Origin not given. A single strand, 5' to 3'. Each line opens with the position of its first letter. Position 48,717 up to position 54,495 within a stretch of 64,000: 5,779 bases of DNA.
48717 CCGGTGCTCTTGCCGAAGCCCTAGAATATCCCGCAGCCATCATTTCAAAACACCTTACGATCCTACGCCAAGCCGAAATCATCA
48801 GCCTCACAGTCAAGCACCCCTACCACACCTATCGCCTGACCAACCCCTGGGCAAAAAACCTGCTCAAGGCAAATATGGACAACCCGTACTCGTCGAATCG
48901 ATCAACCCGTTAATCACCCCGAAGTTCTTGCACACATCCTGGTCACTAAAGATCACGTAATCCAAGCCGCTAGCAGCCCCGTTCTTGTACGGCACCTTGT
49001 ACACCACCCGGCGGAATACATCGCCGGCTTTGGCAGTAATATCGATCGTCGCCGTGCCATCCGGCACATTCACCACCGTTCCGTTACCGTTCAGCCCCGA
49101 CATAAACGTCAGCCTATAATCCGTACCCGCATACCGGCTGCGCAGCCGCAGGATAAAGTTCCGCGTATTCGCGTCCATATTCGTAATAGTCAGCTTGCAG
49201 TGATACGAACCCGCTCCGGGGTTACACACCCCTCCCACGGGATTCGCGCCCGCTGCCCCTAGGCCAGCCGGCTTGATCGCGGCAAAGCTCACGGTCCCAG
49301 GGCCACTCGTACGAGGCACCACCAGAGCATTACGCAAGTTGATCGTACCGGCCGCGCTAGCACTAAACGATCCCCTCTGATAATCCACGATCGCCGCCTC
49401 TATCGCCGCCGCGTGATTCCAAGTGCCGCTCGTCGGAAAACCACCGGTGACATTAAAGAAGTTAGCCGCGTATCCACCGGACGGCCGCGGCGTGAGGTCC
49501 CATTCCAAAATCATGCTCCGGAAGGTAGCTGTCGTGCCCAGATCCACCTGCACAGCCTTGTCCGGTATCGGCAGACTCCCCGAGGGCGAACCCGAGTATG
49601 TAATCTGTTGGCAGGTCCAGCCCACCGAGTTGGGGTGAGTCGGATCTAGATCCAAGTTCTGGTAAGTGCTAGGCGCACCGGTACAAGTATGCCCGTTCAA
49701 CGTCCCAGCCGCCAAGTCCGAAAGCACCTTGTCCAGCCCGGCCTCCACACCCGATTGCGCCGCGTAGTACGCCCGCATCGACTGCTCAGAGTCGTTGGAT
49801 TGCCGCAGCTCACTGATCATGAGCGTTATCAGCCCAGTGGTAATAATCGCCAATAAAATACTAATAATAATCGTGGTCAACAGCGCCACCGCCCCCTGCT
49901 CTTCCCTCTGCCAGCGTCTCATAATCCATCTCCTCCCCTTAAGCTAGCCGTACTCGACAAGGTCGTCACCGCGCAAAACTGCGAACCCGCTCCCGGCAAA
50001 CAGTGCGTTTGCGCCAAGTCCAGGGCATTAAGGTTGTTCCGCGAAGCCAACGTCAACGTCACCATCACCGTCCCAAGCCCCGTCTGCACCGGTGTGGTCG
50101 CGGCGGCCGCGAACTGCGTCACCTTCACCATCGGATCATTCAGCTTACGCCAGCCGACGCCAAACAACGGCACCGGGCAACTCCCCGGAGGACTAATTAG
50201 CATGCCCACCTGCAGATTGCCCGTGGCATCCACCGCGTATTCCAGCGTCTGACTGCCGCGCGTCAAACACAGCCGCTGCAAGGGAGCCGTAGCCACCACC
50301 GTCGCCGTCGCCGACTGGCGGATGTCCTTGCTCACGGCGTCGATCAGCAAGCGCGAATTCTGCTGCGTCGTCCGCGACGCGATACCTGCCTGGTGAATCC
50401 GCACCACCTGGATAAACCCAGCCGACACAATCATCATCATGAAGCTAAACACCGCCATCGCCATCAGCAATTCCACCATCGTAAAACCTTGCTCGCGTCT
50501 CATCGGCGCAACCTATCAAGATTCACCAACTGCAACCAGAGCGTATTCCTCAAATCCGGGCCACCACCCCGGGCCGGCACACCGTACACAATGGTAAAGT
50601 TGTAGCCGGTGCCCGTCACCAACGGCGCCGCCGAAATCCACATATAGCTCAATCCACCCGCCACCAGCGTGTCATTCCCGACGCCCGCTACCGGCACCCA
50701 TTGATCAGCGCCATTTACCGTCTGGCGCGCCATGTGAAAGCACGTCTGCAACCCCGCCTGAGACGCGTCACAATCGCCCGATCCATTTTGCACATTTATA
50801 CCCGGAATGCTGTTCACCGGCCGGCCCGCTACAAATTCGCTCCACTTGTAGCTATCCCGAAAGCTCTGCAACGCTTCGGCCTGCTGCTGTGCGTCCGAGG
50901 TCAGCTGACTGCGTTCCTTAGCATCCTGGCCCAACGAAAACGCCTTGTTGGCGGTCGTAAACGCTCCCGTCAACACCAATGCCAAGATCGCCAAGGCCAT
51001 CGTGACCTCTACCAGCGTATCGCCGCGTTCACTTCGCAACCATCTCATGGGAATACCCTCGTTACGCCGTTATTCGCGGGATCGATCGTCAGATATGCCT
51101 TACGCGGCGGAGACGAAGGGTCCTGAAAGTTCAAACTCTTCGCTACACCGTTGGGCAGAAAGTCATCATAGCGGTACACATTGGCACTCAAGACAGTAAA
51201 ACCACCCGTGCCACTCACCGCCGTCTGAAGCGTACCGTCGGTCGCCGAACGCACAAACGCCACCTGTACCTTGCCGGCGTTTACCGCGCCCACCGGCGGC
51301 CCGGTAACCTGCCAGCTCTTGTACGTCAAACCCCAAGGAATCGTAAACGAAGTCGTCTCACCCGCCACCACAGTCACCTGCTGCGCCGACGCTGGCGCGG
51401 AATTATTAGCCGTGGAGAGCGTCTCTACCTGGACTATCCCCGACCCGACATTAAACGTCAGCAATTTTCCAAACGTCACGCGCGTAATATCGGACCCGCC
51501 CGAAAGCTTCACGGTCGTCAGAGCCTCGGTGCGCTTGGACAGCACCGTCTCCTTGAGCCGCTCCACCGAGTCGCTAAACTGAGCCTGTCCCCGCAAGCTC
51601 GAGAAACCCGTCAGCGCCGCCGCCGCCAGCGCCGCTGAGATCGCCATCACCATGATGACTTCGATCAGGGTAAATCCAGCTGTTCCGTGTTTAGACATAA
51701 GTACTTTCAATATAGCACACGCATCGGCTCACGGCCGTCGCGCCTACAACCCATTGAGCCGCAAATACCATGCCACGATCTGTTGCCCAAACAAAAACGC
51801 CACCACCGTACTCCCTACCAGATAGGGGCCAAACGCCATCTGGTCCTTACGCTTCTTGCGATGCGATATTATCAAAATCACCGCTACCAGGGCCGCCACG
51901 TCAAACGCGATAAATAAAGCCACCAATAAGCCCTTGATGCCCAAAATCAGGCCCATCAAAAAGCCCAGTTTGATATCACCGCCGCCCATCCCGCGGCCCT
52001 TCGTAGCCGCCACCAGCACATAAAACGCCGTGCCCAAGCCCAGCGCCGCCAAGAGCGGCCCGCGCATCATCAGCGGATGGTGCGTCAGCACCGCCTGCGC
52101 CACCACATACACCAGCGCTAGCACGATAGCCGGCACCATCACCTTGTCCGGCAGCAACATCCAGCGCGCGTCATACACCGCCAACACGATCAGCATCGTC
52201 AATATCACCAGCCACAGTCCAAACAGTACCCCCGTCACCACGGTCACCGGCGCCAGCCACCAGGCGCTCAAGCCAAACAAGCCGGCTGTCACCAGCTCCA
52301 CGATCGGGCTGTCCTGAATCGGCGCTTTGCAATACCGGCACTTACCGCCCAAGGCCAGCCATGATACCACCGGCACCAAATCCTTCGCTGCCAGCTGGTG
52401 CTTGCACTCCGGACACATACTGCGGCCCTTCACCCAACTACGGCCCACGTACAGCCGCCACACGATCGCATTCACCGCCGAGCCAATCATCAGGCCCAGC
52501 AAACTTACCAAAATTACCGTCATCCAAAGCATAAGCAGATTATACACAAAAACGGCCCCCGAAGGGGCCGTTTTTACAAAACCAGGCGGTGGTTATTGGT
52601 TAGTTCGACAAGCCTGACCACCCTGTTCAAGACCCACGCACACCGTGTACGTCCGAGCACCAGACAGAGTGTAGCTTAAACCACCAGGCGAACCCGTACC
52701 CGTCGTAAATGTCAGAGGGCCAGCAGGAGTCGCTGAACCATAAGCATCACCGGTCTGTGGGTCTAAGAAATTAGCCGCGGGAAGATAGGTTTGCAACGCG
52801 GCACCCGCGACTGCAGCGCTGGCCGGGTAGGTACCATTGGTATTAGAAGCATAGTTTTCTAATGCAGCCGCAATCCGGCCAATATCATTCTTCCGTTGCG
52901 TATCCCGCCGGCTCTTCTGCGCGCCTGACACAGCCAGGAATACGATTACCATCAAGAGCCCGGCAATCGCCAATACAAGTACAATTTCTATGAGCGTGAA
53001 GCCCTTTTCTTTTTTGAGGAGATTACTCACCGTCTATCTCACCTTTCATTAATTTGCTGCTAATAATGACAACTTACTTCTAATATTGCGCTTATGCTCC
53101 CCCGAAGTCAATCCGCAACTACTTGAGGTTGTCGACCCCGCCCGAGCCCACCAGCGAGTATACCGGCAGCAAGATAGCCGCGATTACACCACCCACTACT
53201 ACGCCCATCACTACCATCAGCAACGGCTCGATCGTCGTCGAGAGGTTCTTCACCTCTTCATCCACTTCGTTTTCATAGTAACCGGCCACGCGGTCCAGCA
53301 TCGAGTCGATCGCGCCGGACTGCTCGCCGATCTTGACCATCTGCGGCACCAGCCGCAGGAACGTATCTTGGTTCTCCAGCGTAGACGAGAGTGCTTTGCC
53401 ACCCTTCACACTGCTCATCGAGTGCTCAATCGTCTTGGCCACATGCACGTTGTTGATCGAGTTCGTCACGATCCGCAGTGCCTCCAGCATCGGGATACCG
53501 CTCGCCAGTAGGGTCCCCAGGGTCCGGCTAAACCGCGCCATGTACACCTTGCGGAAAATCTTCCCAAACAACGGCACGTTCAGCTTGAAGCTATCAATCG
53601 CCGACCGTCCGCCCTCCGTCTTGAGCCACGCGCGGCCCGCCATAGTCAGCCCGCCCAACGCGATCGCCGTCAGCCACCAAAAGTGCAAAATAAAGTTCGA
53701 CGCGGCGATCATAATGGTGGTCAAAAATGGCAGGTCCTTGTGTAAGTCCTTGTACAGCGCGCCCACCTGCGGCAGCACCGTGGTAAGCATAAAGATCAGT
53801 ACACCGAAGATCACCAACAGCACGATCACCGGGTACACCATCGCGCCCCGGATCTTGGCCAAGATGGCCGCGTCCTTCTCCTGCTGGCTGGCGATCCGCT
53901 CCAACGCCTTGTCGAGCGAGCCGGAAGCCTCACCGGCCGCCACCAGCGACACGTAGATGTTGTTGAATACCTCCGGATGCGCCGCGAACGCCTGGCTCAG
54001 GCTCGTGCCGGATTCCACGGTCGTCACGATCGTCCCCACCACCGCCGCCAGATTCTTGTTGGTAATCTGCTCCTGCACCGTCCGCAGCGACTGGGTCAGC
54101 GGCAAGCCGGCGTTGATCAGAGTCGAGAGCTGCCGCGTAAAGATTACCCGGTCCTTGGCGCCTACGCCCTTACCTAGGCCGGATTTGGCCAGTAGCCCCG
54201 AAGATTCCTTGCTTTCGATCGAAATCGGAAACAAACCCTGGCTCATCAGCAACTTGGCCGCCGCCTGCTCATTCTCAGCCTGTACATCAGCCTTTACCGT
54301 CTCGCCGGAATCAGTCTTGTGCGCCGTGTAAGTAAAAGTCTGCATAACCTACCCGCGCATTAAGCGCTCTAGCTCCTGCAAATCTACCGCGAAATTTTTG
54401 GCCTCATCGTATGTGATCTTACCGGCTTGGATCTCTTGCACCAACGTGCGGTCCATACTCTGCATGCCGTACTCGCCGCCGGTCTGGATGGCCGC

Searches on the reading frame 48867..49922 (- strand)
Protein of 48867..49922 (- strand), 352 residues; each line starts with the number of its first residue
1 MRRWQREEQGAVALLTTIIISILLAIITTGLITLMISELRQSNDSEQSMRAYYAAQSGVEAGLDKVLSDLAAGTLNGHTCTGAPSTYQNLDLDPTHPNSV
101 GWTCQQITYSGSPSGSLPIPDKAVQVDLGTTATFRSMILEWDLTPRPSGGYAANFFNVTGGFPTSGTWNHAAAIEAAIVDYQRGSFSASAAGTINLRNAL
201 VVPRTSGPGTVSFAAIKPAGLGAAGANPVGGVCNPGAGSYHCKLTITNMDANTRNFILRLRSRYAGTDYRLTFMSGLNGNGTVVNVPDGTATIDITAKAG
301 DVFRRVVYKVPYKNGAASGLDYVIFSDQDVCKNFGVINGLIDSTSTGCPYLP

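Call 15: search_protein_families(library=pfam, proteins=[window:48867-49922:-], max_evalue=0.001)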
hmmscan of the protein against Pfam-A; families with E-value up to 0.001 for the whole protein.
window:48867-49922:- (352 aa): 0 families

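Call 86: search_solved_structures(query=window:48867-49922:-, max_evalue=10, show_alignments=2)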
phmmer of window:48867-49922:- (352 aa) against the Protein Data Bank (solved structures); distinct sequences matched with E-value up to 10: 1.
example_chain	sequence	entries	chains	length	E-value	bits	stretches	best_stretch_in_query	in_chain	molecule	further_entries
9jj8_o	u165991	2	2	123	5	9.6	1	153-221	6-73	Linker-protein | LEFP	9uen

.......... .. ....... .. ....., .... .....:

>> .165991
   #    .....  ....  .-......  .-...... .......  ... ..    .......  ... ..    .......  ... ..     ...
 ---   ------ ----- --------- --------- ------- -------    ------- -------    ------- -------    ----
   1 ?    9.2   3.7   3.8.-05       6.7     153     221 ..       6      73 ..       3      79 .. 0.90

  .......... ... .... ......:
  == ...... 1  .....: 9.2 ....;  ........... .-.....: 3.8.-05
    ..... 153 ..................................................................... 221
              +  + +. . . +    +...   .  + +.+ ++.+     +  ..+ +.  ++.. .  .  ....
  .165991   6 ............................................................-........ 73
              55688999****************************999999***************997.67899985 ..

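Call 87: search_protein_families(library=pfam, proteins=[window:48867-49922:-], max_evalue=1)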
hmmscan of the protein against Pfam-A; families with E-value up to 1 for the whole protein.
window:48867-49922:- (352 aa): 1 family
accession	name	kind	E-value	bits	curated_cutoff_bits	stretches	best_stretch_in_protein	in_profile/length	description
PF14341.11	PilX_N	-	0.3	11.5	25.5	1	9-60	1-51/51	PilX N-terminal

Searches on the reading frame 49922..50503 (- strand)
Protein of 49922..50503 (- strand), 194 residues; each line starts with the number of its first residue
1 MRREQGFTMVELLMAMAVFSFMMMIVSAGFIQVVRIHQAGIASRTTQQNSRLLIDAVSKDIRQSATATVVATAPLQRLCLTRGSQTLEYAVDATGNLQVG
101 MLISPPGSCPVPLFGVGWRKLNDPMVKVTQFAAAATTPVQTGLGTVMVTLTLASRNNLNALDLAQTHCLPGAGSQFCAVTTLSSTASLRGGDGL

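Call 15: search_protein_families(library=pfam, proteins=[window:49922-50503:-], max_evalue=0.001)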
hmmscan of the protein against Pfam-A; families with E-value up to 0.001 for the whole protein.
window:49922-50503:- (194 aa): 1 family
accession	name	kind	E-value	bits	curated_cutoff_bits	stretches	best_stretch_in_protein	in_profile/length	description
PF07963.17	N_methyl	-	2e-07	30.7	21.2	1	1-26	1-26/27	Prokaryotic N-terminal methylation motif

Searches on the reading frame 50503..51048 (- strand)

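Call 15: search_protein_families(library=pfam, proteins=[window:50503-51048:-], max_evalue=0.001)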
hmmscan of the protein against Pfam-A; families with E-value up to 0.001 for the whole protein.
window:50503-51048:- (182 aa): 1 family
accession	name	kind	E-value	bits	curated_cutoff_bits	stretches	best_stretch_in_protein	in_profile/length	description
PF07963.17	N_methyl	-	0.00016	21.5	21.2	1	5-30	2-27/27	Prokaryotic N-terminal methylation motif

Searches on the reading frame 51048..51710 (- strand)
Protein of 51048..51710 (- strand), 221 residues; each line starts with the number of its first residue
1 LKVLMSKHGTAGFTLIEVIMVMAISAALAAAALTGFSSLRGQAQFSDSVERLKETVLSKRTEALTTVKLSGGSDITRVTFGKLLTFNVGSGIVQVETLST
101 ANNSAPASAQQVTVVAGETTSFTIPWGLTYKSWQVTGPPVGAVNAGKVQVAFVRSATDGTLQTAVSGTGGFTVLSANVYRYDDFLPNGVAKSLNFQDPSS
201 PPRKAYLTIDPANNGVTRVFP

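Call 15: search_protein_families(library=pfam, proteins=[window:51048-51710:-], max_evalue=0.001)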
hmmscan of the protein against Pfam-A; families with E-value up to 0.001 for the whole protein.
window:51048-51710:- (221 aa): 1 family
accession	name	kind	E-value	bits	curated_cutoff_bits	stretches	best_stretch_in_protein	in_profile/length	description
PF07963.17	N_methyl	-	1.1e-06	28.4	21.2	1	11-33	5-27/27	Prokaryotic N-terminal methylation motif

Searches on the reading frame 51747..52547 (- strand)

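Call 15: search_protein_families(library=pfam, proteins=[window:51747-52547:-], max_evalue=0.001)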
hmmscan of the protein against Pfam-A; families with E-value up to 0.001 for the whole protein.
window:51747-52547:- (267 aa): 2 families
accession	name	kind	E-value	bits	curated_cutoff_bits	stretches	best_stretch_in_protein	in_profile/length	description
PF06750.18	A24_N_bact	-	1.1e-24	86.7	23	1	16-96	1-82/84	Bacterial Peptidase A24 N-terminal domain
PF01478.23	Peptidase_A24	-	8.8e-14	52.3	26.5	1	113-222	1-103/104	Type IV leader peptidase family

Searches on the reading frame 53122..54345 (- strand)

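Call 15: search_protein_families(library=pfam, proteins=[window:53122-54345:-], max_evalue=0.001)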
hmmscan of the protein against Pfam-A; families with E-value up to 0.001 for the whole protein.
window:53122-54345:- (408 aa): 1 family
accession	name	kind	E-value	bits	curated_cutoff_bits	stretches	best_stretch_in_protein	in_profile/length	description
PF00482.28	T2SSF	-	3.2e-61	205.2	25.2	2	69-192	1-125/125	Type II secretion system (T2SS), protein F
